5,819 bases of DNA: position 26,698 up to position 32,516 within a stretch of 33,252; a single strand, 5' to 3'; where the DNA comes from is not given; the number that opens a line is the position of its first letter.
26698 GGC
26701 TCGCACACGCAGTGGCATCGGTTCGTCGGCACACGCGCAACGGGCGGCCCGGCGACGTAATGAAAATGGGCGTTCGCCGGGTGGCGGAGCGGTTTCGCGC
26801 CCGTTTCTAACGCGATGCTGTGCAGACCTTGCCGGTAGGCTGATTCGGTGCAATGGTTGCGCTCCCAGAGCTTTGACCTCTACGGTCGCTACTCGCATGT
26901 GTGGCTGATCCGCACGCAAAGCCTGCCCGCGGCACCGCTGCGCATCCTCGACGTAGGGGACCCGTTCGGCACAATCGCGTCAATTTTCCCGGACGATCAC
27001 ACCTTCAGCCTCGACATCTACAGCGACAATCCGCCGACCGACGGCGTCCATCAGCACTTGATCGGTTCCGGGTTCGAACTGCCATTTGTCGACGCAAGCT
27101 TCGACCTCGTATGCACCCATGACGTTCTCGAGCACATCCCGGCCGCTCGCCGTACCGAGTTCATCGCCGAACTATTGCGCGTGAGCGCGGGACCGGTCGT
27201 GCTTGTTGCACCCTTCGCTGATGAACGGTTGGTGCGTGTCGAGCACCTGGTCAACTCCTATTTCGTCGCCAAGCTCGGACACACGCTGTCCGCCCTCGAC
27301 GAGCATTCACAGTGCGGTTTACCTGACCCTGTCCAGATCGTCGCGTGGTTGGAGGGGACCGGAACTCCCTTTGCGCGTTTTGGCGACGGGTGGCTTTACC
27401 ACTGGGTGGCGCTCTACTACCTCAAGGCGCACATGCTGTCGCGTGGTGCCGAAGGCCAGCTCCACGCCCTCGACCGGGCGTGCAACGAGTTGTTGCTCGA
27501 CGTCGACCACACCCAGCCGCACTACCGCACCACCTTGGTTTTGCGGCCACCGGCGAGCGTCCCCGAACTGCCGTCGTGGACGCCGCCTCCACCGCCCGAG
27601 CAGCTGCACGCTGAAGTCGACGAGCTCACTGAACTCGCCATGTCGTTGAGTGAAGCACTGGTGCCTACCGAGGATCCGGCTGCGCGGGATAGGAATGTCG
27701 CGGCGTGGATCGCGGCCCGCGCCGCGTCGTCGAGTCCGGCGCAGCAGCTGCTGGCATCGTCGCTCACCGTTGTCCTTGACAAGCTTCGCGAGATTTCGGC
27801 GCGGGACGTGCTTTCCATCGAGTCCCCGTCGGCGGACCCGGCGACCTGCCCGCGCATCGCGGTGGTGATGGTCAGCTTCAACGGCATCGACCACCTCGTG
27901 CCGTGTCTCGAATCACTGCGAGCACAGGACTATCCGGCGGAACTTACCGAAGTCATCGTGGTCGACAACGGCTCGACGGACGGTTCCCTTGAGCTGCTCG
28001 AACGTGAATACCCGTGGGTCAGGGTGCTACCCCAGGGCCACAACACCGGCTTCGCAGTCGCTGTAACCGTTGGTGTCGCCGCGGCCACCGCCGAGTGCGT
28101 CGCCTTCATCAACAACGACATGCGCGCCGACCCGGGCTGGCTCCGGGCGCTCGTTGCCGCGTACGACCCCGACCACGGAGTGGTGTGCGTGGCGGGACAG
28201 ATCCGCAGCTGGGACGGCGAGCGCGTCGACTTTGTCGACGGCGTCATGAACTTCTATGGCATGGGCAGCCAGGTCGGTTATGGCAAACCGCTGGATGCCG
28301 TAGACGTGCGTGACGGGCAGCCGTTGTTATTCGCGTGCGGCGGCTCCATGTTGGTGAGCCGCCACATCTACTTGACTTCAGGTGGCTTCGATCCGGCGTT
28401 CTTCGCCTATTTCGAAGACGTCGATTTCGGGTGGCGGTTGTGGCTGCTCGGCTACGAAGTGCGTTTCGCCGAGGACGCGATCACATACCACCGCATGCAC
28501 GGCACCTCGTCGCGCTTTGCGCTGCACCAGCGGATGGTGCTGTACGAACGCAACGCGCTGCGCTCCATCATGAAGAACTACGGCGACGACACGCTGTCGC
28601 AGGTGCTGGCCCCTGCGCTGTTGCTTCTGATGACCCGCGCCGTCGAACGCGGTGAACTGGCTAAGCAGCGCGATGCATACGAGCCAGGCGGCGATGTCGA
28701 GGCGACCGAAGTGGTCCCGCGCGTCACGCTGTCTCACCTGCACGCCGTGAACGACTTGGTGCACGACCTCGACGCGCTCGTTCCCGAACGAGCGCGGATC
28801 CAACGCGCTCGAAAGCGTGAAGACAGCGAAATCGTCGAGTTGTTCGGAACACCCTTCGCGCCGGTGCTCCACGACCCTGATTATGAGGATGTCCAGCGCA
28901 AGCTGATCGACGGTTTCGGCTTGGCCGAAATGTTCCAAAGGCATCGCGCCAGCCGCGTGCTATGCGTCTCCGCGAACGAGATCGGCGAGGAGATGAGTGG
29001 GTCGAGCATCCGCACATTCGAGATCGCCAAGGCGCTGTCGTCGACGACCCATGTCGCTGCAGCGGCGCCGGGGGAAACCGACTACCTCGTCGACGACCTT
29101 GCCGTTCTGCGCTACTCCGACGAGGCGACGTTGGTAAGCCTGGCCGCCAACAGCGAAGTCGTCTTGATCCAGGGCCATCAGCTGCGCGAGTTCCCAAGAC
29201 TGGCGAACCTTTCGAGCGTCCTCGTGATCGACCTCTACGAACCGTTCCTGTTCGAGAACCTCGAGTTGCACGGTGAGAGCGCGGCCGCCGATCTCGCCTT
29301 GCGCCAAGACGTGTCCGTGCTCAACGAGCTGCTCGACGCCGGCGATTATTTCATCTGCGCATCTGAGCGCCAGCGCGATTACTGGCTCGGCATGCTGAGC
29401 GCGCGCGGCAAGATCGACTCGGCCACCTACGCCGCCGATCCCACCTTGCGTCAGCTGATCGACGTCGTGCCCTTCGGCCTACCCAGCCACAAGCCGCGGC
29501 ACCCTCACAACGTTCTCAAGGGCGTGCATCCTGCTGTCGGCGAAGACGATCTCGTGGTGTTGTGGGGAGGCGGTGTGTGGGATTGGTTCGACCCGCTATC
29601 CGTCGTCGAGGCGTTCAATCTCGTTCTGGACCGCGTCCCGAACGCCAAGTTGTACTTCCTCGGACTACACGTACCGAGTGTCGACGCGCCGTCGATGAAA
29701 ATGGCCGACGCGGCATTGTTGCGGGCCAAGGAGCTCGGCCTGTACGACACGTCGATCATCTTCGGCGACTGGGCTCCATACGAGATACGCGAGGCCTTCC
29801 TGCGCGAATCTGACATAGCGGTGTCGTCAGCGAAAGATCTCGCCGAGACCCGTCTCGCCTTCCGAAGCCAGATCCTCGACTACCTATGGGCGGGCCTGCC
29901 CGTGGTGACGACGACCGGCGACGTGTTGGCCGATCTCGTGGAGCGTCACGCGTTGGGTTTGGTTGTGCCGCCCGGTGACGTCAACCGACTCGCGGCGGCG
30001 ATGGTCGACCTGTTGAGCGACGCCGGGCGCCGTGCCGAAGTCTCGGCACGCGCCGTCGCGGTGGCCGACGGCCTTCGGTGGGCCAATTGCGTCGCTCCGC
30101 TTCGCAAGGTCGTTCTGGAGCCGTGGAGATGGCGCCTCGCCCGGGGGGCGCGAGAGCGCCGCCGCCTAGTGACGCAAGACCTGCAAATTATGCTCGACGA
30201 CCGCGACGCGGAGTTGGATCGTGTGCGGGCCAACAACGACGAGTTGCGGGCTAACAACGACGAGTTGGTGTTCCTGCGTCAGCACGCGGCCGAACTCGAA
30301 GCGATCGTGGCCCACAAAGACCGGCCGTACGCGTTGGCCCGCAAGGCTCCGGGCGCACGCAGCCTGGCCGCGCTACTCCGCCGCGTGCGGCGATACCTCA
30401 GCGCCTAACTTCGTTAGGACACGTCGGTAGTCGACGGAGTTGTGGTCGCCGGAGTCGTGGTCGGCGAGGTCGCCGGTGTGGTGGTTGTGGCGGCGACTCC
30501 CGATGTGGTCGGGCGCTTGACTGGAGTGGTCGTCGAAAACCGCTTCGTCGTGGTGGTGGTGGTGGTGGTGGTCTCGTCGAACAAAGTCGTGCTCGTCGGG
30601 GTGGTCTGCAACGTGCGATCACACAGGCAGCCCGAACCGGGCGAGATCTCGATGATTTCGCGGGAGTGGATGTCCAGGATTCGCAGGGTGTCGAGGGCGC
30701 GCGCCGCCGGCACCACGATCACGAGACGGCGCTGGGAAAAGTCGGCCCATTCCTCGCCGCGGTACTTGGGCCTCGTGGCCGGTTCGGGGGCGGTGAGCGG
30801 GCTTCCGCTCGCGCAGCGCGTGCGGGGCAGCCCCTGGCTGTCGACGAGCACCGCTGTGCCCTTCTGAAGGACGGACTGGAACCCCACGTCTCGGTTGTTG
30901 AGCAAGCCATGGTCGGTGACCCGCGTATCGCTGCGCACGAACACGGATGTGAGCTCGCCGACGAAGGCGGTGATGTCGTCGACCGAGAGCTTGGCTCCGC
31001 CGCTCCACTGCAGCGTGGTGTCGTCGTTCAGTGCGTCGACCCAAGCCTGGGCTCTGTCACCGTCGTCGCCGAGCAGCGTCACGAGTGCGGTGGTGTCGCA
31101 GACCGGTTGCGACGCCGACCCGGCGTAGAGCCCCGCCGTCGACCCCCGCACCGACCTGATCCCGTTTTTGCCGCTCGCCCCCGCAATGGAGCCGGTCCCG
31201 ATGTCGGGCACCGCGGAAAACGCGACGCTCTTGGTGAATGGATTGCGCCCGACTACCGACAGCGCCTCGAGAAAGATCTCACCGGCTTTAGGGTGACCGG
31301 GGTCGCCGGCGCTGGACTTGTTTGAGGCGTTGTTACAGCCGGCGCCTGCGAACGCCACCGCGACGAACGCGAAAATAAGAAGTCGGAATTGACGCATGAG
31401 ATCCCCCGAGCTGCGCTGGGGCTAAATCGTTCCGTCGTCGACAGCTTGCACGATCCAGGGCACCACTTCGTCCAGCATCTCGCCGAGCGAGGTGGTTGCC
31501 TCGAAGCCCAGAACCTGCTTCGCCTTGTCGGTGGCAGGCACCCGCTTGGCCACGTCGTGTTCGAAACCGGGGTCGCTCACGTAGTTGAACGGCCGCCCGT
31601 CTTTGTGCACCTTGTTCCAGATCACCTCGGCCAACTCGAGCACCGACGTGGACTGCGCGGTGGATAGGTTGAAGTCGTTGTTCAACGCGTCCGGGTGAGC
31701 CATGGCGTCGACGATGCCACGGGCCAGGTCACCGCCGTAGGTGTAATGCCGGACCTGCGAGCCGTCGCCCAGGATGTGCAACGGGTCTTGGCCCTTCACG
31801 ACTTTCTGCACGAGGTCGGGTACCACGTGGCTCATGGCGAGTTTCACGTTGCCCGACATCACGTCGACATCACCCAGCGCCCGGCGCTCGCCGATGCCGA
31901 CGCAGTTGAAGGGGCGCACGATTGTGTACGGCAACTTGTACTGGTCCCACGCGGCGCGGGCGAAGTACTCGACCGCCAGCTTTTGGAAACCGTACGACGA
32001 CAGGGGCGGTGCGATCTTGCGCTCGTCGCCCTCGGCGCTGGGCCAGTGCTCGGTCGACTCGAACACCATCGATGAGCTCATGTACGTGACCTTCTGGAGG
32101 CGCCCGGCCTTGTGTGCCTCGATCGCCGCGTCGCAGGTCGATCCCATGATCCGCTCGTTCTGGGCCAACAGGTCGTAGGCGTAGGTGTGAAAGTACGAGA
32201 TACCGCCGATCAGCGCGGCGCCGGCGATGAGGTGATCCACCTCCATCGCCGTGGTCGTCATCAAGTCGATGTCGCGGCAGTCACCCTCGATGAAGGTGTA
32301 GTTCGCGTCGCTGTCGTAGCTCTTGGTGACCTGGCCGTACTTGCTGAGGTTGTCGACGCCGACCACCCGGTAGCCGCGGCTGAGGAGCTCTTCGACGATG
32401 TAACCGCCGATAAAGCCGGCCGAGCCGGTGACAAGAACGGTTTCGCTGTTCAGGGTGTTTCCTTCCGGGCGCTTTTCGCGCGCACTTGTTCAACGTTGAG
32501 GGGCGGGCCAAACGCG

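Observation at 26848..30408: One 1186-aa chain fuses methyltransferase + GT2 + GT-B + heptad tail next to Wzm/Wzt: candidate single-polypeptide polymerase/chain-terminator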

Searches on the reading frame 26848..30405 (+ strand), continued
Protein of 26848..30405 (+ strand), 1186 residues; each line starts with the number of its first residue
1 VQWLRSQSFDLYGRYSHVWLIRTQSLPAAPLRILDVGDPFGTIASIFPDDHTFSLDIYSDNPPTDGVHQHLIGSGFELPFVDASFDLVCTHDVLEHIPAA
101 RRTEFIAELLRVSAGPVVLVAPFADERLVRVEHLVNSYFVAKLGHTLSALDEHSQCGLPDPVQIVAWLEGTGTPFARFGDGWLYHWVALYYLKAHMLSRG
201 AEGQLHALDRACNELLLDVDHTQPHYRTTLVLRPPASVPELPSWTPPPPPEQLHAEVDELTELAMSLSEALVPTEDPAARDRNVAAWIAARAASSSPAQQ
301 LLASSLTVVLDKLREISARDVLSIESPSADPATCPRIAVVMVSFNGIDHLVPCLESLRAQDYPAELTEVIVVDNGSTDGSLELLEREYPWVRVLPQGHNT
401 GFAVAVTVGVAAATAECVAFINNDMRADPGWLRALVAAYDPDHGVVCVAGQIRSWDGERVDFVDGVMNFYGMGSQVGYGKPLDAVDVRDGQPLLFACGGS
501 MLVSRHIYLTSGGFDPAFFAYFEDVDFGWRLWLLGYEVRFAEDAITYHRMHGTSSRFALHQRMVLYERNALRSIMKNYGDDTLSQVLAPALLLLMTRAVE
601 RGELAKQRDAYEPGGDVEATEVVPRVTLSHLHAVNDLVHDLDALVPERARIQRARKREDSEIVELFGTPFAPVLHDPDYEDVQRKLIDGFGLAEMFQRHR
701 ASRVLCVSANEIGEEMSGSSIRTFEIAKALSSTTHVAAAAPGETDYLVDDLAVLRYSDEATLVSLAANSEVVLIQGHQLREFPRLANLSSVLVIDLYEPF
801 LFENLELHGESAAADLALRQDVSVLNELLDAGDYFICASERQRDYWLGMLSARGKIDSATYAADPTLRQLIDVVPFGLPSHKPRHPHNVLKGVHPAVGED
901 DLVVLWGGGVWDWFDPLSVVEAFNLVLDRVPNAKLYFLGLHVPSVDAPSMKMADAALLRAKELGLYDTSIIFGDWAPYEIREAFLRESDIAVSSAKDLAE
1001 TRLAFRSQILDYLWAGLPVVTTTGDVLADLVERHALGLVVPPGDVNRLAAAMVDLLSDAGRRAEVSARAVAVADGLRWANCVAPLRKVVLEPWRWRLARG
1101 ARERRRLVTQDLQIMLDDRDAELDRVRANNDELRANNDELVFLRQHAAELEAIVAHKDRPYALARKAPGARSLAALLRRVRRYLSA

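Call 64: find_encoding_contigs(protein=P0003, flank=10000, max_places=2)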
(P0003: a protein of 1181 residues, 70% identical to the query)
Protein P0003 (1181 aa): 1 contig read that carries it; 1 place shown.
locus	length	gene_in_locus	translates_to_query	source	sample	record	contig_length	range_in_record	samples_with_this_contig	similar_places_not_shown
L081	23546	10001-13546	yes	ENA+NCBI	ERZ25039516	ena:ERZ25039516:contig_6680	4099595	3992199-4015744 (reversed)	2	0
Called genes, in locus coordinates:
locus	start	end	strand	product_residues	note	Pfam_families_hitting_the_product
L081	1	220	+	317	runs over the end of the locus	PF01073:3Beta_HSD, PF01370:Epimerase, PF02719:Polysacc_synt_2, PF04321:RmlD_sub_bind, PF13460:NAD_binding_10 (weak), PF16363:GDP_Man_Dehyd, PF07993:NAD_binding_4 (weak)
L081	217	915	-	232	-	PF01996:F420_ligase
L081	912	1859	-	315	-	PF01933:CofD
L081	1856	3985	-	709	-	PF08486:SpoIID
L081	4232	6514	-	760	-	PF13439:Glyco_transf_4, PF13579:Glyco_trans_4_4, PF00534:Glycos_transf_1, PF13692:Glyco_trans_1_4, PF00534:Glycos_transf_1, PF13524:Glyco_trans_1_2 (weak)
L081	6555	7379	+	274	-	PF01061:ABC2_membrane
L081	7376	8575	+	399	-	PF00005:ABC_tran, PF13555:AAA_29 (weak), PF14524:Wzt_C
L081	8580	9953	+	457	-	PF00534:Glycos_transf_1, PF13692:Glyco_trans_1_4, PF13524:Glyco_trans_1_2 (weak)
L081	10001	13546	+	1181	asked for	PF08241:Methyltransf_11 (weak), PF13649:Methyltransf_25 (faint), PF00535:Glycos_transf_2, PF13641:Glyco_tranf_2_3, PF00534:Glycos_transf_1, PF13692:Glyco_trans_1_4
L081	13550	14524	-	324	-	PF20568:DUF6777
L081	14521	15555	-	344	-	PF01073:3Beta_HSD (weak), PF01370:Epimerase, PF04321:RmlD_sub_bind (faint), PF07993:NAD_binding_4 (weak), PF13460:NAD_binding_10 (weak), PF16363:GDP_Man_Dehyd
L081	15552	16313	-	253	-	PF13641:Glyco_tranf_2_3, PF00535:Glycos_transf_2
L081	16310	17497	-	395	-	PF03721:UDPG_MGDP_dh_N, PF00984:UDPG_MGDP_dh, PF03720:UDPG_MGDP_dh_C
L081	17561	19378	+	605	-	-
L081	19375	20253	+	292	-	PF00535:Glycos_transf_2, PF13641:Glyco_tranf_2_3, PF13632:Glyco_trans_2_3 (weak)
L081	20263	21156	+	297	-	PF01073:3Beta_HSD (faint), PF01370:Epimerase, PF04321:RmlD_sub_bind, PF07993:NAD_binding_4 (faint), PF02719:Polysacc_synt_2 (faint), PF16363:GDP_Man_Dehyd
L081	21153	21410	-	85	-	-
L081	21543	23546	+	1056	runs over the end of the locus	PF00535:Glycos_transf_2, PF13641:Glyco_tranf_2_3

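Call 77: search_protein_families(library=pfam, proteins=[L005:9950-11050:+, L005:11060-12223:+, L005:8680-9963:+], max_evalue=0.001)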
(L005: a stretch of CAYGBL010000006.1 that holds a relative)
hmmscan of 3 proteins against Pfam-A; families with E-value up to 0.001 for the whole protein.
L005:9950-11050:+ (367 aa): 3 families
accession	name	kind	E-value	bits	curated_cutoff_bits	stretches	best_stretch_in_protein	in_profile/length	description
PF08241.18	Methyltransf_11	-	3.3e-08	34.5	21.2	1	72-118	44-88/95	Methyltransferase domain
PF13649.12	Methyltransf_25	-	7.6e-06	27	27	1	73-118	49-94/97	Methyltransferase domain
PF13489.12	Methyltransf_23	-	0.00023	21.4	27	1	31-178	14-161/164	Methyltransferase domain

L005:11060-12223:+ (388 aa): 3 families
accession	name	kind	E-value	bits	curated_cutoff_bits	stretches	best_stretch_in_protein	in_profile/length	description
PF08241.18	Methyltransf_11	-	5.6e-09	37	21.2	1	75-121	40-86/95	Methyltransferase domain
PF13649.12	Methyltransf_25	-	4.2e-07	31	27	1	76-121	47-92/97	Methyltransferase domain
PF13489.12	Methyltransf_23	-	4.7e-05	23.6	27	1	32-107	9-95/164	Methyltransferase domain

L005:8680-9963:+ (428 aa): 3 families
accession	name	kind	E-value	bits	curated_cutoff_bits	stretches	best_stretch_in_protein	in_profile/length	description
PF14524.12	Wzt_C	-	3.7e-29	102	30.4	1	282-416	3-142/143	Wzt C-terminal domain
PF00005.33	ABC_tran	-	1.4e-19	71.4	25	1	64-195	1-135/137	ABC transporter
PF13304.12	AAA_21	-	5.9e-07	30.3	27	1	78-113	3-38/304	AAA domain, putative AbiEii toxin, Type IV TA system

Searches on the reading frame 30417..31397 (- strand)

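Call 5: search_protein_families(library=pfam, proteins=[window:30417-31397:-], max_evalue=0.01)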
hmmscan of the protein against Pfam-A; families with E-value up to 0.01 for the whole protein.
window:30417-31397:- (327 aa): 1 family
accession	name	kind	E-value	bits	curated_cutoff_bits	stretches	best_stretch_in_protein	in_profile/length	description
PF20568.3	DUF6777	-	2.4e-45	154.7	27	1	81-251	1-160/163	Domain of unknown function (DUF6777)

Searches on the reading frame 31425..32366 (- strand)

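Call 5: search_protein_families(library=pfam, proteins=[window:31425-32366:-], max_evalue=0.01)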
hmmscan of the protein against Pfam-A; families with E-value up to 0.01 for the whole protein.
window:31425-32366:- (314 aa): 5 families
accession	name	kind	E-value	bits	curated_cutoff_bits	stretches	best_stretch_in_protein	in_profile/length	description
PF01370.27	Epimerase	-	4.3e-28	98.8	20.9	1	3-234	27-239/240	NAD dependent epimerase/dehydratase family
PF16363.11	GDP_Man_Dehyd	-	1.1e-16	61.6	27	1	82-300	113-331/332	GDP-mannose 4,6 dehydratase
PF04321.23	RmlD_sub_bind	-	1.2e-05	25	27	0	186-259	163-237/287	RmlD substrate binding domain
PF07993.18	NAD_binding_4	-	0.0041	16.7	20.1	1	76-157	115-209/258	Male sterility protein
PF09445.16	Methyltransf_15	-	0.0074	16.3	22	0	14-77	42-105/165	RNA cap guanine-N2 methyltransferase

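Call 14: search_protein_families(library=ncbifam, proteins=[window:31425-32366:-], max_evalue=0.001)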
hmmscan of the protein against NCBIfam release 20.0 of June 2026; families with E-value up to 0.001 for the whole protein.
window:31425-32366:- (314 aa): 10 families
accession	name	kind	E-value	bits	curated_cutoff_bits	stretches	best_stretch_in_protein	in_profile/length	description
TIGR01179.1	galE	equivalog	2.8e-18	65.9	262.3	1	4-307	29-327/332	UDP-glucose 4-epimerase GalE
TIGR04180.1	EDH_00030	hypoth_equivalog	1.7e-16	60.1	475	1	7-256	34-259/297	NAD-dependent 4,6-dehydratase LegB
NF047922.1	GDPFucSynFcl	equivalog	9.2e-15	54.9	500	1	40-307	51-303/308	GDP-L-fucose synthase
TIGR01181.1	dTDP_gluc_dehyt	equivalog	2.3e-14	53.2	365.1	1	180-307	190-313/321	dTDP-glucose 4,6-dehydratase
NF007956.0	PRK10675.1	subfamily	6e-14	51.9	394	1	20-305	49-329/338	UDP-glucose 4-epimerase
NF011728.1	PRK15181.1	equivalog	1.5e-09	37.3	760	1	17-304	65-336/348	Vi polysaccharide biosynthesis UDP-N-acetylglucosaminuronic acid C-4 epimerase TviC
NF008872.0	PRK11908.1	equivalog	3e-09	36.4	294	1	143-307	167-337/349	bifunctional UDP-4-keto-pentose/UDP-xylose synthase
TIGR02197.1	heptose_epim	equivalog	6.8e-06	25.5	274.6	1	66-266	87-272/316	ADP-glyceromanno-heptose 6-epimerase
NF008360.0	PRK11150.1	equivalog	0.00043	19.6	452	1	113-257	128-257/310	ADP-glyceromanno-heptose 6-epimerase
NF005998.1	PRK08125.1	equivalog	0.001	17.6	777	0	141-302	479-646/649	bifunctional UDP-4-amino-4-deoxy-L-arabinose formyltransferase/UDP-glucuronic acid oxidase ArnA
